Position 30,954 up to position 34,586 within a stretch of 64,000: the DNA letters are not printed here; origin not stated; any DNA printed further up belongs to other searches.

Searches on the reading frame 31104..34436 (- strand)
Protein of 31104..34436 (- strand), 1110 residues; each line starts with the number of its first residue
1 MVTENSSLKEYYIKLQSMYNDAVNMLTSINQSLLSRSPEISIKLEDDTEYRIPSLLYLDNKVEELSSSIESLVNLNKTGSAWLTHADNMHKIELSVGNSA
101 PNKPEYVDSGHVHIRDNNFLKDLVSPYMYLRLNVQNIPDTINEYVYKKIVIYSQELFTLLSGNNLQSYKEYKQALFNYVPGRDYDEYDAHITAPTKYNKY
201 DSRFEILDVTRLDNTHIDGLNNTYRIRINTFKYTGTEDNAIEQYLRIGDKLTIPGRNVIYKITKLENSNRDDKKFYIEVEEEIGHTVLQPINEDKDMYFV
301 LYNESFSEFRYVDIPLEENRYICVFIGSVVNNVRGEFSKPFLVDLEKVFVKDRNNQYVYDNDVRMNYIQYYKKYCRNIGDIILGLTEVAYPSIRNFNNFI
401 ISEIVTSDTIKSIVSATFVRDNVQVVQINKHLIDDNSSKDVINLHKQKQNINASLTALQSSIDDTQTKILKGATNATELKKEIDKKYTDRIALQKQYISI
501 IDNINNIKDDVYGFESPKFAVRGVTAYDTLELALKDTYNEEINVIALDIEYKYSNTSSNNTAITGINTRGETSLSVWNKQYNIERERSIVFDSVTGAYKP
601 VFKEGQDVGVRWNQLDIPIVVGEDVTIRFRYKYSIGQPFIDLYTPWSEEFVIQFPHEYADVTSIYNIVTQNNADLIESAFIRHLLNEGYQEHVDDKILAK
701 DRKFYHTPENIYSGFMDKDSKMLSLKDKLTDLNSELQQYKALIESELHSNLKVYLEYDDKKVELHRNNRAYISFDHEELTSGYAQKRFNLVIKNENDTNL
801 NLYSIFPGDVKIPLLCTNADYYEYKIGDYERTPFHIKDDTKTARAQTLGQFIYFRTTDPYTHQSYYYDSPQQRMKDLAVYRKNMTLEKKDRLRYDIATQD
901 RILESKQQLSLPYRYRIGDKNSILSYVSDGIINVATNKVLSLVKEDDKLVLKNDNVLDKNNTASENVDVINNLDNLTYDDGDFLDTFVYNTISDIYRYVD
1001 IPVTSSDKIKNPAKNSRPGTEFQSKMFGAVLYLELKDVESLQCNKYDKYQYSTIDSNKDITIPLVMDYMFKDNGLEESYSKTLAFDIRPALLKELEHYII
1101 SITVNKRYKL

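Call 8: search_protein_families(library=phrogs, proteins=[window:31104-34436:-], max_evalue=0.001)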
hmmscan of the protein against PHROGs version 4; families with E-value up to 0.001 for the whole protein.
window:31104-34436:- (1110 aa): 1 family
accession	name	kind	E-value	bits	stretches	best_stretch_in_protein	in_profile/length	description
phrog_29329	-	unknown function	1.7e-50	172.7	1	5-872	9-855/1092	-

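Call 9: search_protein_families(library=pfam, proteins=[window:31104-34436:-], max_evalue=0.01)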
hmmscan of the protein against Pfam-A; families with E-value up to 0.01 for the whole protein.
window:31104-34436:- (1110 aa): 0 families

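Call 11: search_dna_similar(query=window:31104-34436:-, collection=phages, mode=protein, max_rows=25)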
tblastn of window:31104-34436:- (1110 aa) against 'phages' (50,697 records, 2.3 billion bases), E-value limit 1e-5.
Records with a match: 12; places in all: 12; records where one place covers at least 80% of the query: 0.
Best place of each record, by identity: <60% 12.
By first word of the organism name: Tenacibaculum 5; uncultured 3; Sphingomonas 2; Chryseobacterium 2.
By host as written in the record: Tenacibaculum maritimum 3; - 3; Tenacibaculum sp. 2; Sphingomonas paucimobilis, Felix d'Herelle Reference Center for Phages host ... 2; Chryseobacterium indologenes MA9 2.
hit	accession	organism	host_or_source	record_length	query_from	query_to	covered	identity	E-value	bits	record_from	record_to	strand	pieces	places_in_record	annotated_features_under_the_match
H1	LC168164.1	Tenacibaculum phage pT24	Tenacibaculum sp.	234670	111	960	77%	23.2%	5e-17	93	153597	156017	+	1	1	hypothetical protein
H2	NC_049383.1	Tenacibaculum phage pT24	Tenacibaculum sp.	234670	111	960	77%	23.2%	5e-17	93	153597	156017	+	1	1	hypothetical protein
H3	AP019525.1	Tenacibaculum phage PTm5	Tenacibaculum maritimum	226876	99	858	58%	22.7%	3e-9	126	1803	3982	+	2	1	hypothetical protein (x2)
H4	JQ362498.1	Sphingomonas phage PAU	Sphingomonas paucimobilis, Felix ...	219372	140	715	52%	24.5%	5e-23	113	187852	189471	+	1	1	264: gp264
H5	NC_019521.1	Sphingomonas phage PAU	Sphingomonas paucimobilis, Felix ...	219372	140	715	52%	24.5%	5e-23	113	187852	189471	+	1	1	264: gp264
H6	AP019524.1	Tenacibaculum phage PTm1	Tenacibaculum maritimum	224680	99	715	45%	23.5%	3e-7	120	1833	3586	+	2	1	hypothetical protein (x2)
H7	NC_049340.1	Tenacibaculum phage PTm1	Tenacibaculum maritimum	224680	99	715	45%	23.5%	3e-7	120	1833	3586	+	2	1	hypothetical protein (x2)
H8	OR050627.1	Chryseobacterium phage MA9V-1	Chryseobacterium indologenes MA9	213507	424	870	40%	23.6%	5e-13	80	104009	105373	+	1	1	hypothetical protein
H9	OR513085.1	Chryseobacterium phage MA9V-2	Chryseobacterium indologenes MA9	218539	424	870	40%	23.2%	1e-12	79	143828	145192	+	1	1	hypothetical protein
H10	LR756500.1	uncultured phage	metagenomic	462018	418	808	35%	24.6%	3e-9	68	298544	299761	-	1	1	record has no annotation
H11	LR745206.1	uncultured phage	metagenomic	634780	414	715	27%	27.8%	2e-15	88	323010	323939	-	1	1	record has no annotation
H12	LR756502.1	uncultured phage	metagenomic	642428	414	715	27%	23.2%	6e-11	73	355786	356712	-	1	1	record has no annotation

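Call 41: search_solved_structures(query=window:31104-34436:-, max_evalue=1)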
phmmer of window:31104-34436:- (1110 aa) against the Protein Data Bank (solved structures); distinct sequences matched with E-value up to 1: 0.

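Call 102: search_protein_families(library=padloc, proteins=[window:31104-34436:-], max_evalue=0.01)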
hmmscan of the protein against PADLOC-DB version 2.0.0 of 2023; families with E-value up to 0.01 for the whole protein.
window:31104-34436:- (1110 aa): 0 families

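Call 103: search_protein_families(library=ncbifam, proteins=[window:31104-34436:-], max_evalue=0.01)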
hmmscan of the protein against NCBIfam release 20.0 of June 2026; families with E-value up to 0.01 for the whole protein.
window:31104-34436:- (1110 aa): 0 families

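Call 104: get_annotated_region(hit=H4, flank=4000)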
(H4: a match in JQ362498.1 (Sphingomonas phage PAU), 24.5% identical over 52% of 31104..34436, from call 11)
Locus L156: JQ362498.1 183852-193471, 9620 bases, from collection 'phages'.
description: Sphingomonas phage PAU, complete genome.
organism: Sphingomonas phage PAU (NCBI taxid 1150991)
taxonomy: Viruses; Duplodnaviria; Heunggongvirae; Uroviricota; Caudoviricetes
host: Sphingomonas paucimobilis, Felix d'Herelle Reference Center for Phages host #1398; source: silkworms; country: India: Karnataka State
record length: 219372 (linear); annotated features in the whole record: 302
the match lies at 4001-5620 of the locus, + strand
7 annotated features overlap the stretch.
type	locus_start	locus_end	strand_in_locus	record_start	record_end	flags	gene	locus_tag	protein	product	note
CDS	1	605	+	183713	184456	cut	259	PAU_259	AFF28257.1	gp259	-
CDS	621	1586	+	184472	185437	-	260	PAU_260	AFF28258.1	gp260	-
CDS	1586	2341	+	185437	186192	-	261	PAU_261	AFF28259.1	gp261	-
CDS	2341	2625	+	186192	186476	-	262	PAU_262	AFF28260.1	gp262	-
CDS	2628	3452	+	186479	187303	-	263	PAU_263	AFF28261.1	gp263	-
CDS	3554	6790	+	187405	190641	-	264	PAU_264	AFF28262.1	gp264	-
CDS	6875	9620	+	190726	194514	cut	265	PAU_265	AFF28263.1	gp265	-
